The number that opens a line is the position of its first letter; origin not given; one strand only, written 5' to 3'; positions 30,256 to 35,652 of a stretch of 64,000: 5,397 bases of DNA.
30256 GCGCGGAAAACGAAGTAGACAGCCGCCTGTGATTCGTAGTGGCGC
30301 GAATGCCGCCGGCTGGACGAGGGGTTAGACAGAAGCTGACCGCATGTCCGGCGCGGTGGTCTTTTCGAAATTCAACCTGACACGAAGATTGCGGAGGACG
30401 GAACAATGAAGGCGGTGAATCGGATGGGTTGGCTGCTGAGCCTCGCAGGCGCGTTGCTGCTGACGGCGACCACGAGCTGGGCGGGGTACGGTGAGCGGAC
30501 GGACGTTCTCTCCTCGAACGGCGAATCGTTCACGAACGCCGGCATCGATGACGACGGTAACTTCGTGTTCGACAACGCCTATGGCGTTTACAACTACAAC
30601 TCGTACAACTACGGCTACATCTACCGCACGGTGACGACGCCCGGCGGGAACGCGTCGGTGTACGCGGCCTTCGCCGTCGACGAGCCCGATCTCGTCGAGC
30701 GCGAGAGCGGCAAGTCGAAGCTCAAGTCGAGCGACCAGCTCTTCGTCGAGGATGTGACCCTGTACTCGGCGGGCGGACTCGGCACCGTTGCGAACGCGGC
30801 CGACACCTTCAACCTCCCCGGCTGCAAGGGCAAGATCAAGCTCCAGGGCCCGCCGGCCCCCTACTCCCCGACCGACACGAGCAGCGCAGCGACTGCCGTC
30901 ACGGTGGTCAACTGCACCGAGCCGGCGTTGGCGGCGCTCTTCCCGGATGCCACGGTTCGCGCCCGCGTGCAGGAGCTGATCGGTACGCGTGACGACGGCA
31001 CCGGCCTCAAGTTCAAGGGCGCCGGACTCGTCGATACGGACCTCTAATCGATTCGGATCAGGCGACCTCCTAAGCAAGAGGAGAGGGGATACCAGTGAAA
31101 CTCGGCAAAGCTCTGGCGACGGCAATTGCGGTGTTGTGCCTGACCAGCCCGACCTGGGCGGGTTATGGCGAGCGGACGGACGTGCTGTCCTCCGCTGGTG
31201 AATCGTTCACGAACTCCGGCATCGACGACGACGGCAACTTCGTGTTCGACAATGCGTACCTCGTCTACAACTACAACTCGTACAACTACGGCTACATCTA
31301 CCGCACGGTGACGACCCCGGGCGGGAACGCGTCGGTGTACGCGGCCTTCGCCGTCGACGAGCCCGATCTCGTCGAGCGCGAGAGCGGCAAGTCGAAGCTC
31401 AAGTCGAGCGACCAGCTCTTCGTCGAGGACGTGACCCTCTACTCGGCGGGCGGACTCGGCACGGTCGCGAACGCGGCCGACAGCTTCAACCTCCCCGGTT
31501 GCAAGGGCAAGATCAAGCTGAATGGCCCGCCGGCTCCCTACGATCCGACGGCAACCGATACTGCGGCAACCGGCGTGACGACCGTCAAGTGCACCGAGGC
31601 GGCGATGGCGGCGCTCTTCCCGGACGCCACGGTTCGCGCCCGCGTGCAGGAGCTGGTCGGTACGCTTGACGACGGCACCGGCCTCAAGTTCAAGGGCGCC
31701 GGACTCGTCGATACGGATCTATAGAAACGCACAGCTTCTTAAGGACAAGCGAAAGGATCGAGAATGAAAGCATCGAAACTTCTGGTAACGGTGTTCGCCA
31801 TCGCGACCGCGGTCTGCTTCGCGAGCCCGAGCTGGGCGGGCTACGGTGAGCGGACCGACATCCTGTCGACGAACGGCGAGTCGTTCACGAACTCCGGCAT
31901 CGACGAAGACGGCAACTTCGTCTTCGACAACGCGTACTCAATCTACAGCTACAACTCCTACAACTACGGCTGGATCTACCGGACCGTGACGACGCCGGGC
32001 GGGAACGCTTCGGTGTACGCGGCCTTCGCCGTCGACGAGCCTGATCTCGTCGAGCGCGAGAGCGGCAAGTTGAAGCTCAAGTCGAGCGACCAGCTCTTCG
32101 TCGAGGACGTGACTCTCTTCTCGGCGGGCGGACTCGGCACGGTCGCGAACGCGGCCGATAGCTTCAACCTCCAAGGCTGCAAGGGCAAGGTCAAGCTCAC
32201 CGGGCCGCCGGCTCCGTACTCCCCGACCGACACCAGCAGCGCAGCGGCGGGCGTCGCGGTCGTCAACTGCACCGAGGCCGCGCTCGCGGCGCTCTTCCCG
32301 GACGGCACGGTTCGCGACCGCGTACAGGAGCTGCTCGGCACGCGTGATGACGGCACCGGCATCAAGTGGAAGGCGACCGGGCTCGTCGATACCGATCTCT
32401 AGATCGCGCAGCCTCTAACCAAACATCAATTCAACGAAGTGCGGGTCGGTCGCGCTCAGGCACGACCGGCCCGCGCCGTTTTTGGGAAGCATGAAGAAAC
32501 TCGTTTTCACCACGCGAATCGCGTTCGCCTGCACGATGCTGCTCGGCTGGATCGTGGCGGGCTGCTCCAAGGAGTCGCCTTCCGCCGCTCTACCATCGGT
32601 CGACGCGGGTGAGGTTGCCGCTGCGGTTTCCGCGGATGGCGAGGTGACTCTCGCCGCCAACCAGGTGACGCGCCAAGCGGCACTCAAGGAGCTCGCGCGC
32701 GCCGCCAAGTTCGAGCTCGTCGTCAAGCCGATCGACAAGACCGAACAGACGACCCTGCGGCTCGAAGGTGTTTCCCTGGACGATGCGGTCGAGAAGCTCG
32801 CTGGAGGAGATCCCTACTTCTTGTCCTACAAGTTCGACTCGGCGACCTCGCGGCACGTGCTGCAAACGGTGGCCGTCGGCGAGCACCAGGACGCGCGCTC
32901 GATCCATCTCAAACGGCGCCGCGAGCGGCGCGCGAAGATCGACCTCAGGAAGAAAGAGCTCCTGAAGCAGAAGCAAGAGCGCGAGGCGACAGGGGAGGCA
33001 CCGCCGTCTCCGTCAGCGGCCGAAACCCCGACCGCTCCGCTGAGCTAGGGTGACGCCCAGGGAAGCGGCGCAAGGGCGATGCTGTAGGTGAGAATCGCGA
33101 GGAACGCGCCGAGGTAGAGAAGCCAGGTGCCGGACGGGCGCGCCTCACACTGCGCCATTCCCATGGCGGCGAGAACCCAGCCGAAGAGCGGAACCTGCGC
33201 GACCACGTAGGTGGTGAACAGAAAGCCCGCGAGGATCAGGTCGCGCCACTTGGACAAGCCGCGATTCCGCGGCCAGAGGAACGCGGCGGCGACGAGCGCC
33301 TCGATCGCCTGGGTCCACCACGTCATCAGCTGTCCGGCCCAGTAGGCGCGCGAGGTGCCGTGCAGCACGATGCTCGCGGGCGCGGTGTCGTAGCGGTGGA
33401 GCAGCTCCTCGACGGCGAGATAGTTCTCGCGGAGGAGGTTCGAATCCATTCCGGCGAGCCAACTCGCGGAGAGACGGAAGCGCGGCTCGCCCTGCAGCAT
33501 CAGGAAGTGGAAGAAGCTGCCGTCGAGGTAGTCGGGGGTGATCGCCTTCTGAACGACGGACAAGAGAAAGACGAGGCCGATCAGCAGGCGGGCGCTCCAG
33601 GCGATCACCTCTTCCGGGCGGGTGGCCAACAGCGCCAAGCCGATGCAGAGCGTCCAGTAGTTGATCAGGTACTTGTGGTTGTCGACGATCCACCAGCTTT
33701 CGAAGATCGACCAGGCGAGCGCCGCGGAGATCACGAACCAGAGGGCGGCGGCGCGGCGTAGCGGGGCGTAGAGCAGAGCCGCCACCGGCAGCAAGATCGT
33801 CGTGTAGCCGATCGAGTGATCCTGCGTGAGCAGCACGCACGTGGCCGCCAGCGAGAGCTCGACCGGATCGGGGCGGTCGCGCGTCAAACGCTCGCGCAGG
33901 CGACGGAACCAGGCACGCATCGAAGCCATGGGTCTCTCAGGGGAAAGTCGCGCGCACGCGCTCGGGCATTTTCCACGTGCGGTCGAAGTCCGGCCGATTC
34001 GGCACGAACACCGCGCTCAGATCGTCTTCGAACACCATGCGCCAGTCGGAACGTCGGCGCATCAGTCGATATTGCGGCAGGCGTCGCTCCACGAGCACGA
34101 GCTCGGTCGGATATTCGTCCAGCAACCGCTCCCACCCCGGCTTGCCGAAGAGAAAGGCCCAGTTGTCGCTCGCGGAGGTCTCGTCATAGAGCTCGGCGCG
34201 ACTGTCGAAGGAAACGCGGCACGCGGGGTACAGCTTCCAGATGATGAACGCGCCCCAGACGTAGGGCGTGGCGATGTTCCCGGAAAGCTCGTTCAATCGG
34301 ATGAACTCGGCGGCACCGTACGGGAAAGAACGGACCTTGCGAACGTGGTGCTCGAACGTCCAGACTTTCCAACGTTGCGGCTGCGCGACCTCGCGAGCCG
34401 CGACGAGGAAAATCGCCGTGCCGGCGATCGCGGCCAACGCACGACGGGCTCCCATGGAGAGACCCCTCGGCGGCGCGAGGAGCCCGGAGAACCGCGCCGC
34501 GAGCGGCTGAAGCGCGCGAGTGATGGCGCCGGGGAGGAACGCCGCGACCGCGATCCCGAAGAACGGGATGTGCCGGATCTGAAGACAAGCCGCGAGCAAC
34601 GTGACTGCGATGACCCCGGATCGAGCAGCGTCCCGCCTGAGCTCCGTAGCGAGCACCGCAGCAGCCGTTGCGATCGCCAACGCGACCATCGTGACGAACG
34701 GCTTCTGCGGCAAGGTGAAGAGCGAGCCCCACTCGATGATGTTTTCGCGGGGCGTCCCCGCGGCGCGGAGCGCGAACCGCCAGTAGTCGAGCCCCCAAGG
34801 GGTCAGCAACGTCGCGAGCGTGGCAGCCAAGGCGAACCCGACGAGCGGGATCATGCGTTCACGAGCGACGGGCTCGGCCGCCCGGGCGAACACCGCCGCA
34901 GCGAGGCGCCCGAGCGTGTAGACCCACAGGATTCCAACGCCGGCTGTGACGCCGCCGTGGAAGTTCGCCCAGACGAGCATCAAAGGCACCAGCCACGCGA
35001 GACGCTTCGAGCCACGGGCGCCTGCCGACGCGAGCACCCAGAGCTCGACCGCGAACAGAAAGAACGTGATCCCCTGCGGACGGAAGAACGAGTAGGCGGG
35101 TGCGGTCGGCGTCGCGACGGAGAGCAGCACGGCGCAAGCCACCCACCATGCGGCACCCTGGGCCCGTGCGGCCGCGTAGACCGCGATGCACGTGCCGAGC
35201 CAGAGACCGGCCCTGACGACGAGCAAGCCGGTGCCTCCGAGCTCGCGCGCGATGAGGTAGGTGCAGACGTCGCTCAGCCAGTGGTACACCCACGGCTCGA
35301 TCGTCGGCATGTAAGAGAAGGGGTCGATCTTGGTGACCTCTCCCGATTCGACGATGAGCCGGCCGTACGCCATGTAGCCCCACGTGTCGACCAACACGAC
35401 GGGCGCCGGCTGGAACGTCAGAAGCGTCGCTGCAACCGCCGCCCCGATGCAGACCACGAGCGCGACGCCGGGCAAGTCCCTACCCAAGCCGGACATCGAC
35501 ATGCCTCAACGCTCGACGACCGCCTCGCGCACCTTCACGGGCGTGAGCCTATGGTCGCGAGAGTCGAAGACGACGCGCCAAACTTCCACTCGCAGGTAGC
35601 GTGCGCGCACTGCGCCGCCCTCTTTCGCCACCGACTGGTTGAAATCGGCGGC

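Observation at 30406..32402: Tandem triplet of ~190-aa secreted proteins with no family I can recognise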

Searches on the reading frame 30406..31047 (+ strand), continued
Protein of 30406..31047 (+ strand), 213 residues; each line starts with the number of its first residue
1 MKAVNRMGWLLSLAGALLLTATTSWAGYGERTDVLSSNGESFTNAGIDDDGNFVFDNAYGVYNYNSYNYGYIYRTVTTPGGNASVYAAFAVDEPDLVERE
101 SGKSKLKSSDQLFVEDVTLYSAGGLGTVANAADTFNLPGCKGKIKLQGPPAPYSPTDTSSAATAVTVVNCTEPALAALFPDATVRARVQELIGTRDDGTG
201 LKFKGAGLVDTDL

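Call 68: fold_search(model_id=the predicted structure, library=viral)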
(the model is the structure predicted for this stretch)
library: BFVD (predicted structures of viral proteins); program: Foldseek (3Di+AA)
matches with E <= 10: 456; with E <= 0.001: 0
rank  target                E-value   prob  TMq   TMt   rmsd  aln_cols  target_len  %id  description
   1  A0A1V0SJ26            6.3e-02  0.63  0.33  0.37  10.0       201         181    7  Uncharacterized protein [Klosneuvirus KNV1]
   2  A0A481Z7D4            1.0e-01  0.18  0.15  0.19  20.3       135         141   16  Avidin family protein [Pithovirus LCPAC201]
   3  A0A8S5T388            1.2e-01  0.66  0.24  0.37  15.8       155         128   14  Uncharacterized protein [Myoviridae sp. ctqfO1]
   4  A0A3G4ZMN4            1.6e-01  0.30  0.26  0.33  10.5       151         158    9  Uncharacterized protein [Terrestrivirus sp.]
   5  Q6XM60                1.7e-01  0.20  0.22  0.29  18.5       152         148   12  FirrV-1-A27 [Feldmannia irregularis virus a]
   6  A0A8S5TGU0            2.2e-01  0.18  0.17  0.19  21.6       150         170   15  Uncharacterized protein [Myoviridae sp. ctIty1]
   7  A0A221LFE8            2.5e-01  0.08  0.10  0.08  18.6       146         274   10  (no name in the UniProt tables at hand)
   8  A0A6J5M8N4            2.6e-01  0.35  0.32  0.36  13.8       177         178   10  Outer membrane protein beta-barrel [uncultured Caudovirales phage]
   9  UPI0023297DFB         2.7e-01  0.15  0.20  0.20  19.6       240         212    9  (no name look-up for this kind of identifier)
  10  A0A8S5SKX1            3.0e-01  0.04  0.13  0.11  24.6       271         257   10  Lipoprotein [Siphoviridae sp. ct3ka12]
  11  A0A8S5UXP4            3.4e-01  0.47  0.22  0.31  21.0       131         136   11  Surface-adhesin protein E [Podoviridae sp. ctW0z17]
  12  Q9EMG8                3.4e-01  0.14  0.18  0.10  13.9       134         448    6  AMV238 [Amsacta moorei entomopoxvirus]
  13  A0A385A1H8            3.4e-01  0.03  0.13  0.10  27.5       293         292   10  (no name in the UniProt tables at hand)
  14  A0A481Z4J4            3.6e-01  0.04  0.11  0.07  18.0       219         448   10  Uncharacterized protein [Pithovirus LCPAC104]
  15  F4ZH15                3.8e-01  0.12  0.18  0.11  16.4       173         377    5  (no name in the UniProt tables at hand)
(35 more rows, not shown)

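Call 71: search_protein_families(library=pfam, proteins=[P0013, P0015, P0016, P0011], max_evalue=1)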
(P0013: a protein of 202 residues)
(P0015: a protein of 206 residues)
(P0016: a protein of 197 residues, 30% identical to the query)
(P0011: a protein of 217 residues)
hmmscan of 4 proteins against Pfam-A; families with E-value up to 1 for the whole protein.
P0013 (202 aa): 1 family
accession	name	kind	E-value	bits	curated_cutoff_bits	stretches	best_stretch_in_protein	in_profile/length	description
PF14890.11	Intein_splicing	-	0.2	11.9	35.8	1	112-130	130-148/155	Intein splicing domain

P0015 (206 aa): 0 families

P0016 (197 aa): 0 families

P0011 (217 aa): 0 families

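Call 78: search_protein_families(library=padloc, proteins=[window:30406-31047:+, P0013, P0015], max_evalue=0.1)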
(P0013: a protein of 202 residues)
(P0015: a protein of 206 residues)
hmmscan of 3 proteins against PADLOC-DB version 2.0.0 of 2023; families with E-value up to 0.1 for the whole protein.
window:30406-31047:+ (213 aa): 0 families

P0013 (202 aa): 0 families

P0015 (206 aa): 0 families

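Call 79: search_protein_families(library=phrogs, proteins=[window:30406-31047:+, P0013, P0015], max_evalue=0.1)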
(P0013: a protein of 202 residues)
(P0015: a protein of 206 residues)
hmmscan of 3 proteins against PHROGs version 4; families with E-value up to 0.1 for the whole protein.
window:30406-31047:+ (213 aa): 0 families

P0013 (202 aa): 0 families

P0015 (206 aa): 1 family
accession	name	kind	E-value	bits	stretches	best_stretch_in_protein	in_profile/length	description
phrog_21939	-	unknown function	0.091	14.1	0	64-136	16-86/100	-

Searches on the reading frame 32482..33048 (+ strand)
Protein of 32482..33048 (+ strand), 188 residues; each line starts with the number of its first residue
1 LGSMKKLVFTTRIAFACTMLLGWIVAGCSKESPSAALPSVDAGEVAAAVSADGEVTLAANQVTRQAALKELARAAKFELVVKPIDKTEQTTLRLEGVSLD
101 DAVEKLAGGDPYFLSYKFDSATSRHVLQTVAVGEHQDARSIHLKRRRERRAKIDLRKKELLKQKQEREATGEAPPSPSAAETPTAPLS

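Call 3: search_protein_families(library=pfam, proteins=[window:32482-33048:+], max_evalue=1)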
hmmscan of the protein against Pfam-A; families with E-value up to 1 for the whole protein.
window:32482-33048:+ (188 aa): 0 families

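Call 4: search_protein_families(library=ncbifam, proteins=[window:32482-33048:+], max_evalue=1)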
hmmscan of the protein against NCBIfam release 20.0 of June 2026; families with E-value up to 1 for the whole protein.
window:32482-33048:+ (188 aa): 1 family
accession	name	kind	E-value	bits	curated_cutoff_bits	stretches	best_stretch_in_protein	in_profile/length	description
NF011061.0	PRK14493.1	equivalog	0.016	14.8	215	0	84-163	62-133/274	molybdopterin synthase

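Call 43: search_protein_families(library=pfam, proteins=[window:32482-33048:+], max_evalue=10)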
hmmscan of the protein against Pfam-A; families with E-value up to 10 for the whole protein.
window:32482-33048:+ (188 aa): 0 families
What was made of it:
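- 32491..33048 (+): Small lipoprotein (the '188-aa type'): a lipobox, an alpha/beta domain of about 80 aa and a K/R/E-rich tail. It is the fourth recurrent component of the module. No Pfam hit (call 43).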

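Call 78: search_protein_families(library=padloc, proteins=[window:32491-33048:+], max_evalue=0.1)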
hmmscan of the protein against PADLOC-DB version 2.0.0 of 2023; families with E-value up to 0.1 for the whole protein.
window:32491-33048:+ (185 aa): 0 families

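Call 79: search_protein_families(library=phrogs, proteins=[window:32491-33048:+], max_evalue=0.1)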
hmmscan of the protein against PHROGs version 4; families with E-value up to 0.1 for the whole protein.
window:32491-33048:+ (185 aa): 0 families

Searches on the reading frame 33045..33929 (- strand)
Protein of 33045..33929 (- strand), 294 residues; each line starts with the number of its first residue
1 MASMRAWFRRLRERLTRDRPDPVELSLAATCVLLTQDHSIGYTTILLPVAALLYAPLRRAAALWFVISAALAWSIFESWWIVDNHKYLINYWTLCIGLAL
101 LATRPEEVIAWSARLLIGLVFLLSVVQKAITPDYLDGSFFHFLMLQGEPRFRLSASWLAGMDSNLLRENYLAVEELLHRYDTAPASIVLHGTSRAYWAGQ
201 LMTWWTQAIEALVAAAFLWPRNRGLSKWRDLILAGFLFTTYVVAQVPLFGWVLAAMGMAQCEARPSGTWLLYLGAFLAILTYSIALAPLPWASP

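Call 3: search_protein_families(library=pfam, proteins=[window:33045-33929:-], max_evalue=1)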
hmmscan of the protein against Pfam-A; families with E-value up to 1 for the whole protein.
window:33045-33929:- (294 aa): 1 family
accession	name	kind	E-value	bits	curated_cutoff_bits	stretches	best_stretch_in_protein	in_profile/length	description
PF11694.13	DUF3290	-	0.23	11.8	31.3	1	208-242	26-60/144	Protein of unknown function (DUF3290)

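Call 4: search_protein_families(library=ncbifam, proteins=[window:33045-33929:-], max_evalue=1)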
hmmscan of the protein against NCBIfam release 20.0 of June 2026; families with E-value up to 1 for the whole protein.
window:33045-33929:- (294 aa): 0 families

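Call 43: search_protein_families(library=pfam, proteins=[window:33045-33929:-], max_evalue=10)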
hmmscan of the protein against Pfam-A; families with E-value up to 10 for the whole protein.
window:33045-33929:- (294 aa): 1 family
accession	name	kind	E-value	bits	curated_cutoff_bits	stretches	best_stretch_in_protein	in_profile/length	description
PF11694.13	DUF3290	-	0.23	11.8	31.3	1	208-242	26-60/144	Protein of unknown function (DUF3290)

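Call 44: search_protein_families(library=ncbifam, proteins=[window:33045-33929:-], max_evalue=10)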
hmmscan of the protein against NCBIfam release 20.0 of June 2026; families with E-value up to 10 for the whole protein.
window:33045-33929:- (294 aa): 0 families

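Call 78: search_protein_families(library=padloc, proteins=[window:33045-33929:-], max_evalue=0.1)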
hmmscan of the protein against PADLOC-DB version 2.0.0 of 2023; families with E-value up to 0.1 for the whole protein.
window:33045-33929:- (294 aa): 0 families

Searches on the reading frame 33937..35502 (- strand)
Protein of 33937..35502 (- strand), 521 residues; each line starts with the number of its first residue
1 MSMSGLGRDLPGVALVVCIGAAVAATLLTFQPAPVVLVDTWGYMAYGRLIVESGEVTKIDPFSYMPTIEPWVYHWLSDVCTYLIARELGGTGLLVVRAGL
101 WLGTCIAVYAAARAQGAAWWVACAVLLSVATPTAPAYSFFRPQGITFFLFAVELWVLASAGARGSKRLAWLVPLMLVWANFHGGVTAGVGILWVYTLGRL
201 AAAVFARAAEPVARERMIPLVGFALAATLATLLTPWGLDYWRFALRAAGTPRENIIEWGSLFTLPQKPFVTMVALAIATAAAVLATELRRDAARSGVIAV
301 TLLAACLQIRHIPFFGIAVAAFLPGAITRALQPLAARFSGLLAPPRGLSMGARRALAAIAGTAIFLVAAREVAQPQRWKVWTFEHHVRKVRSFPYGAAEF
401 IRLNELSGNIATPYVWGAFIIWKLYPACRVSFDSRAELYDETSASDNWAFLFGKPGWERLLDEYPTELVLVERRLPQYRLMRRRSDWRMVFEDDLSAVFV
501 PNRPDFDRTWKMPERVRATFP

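Call 3: search_protein_families(library=pfam, proteins=[window:33937-35502:-], max_evalue=1)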
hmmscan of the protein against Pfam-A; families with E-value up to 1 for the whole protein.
window:33937-35502:- (521 aa): 0 families

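Call 4: search_protein_families(library=ncbifam, proteins=[window:33937-35502:-], max_evalue=1)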
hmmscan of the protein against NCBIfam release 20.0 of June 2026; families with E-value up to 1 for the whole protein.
window:33937-35502:- (521 aa): 0 families

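Call 43: search_protein_families(library=pfam, proteins=[window:33937-35502:-], max_evalue=10)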
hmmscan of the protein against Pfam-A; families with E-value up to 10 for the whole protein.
window:33937-35502:- (521 aa): 0 families

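Call 44: search_protein_families(library=ncbifam, proteins=[window:33937-35502:-], max_evalue=10)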
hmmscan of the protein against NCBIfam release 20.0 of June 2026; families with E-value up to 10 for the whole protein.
window:33937-35502:- (521 aa): 0 families

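Call 61: search_solved_structures(query=window:33937-35502:-, max_evalue=10)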
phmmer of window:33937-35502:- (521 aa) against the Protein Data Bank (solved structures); distinct sequences matched with E-value up to 10: 0.

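Call 78: search_protein_families(library=padloc, proteins=[window:33937-35502:-], max_evalue=0.1)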
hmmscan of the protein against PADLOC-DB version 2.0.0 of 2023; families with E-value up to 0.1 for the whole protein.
window:33937-35502:- (521 aa): 0 families
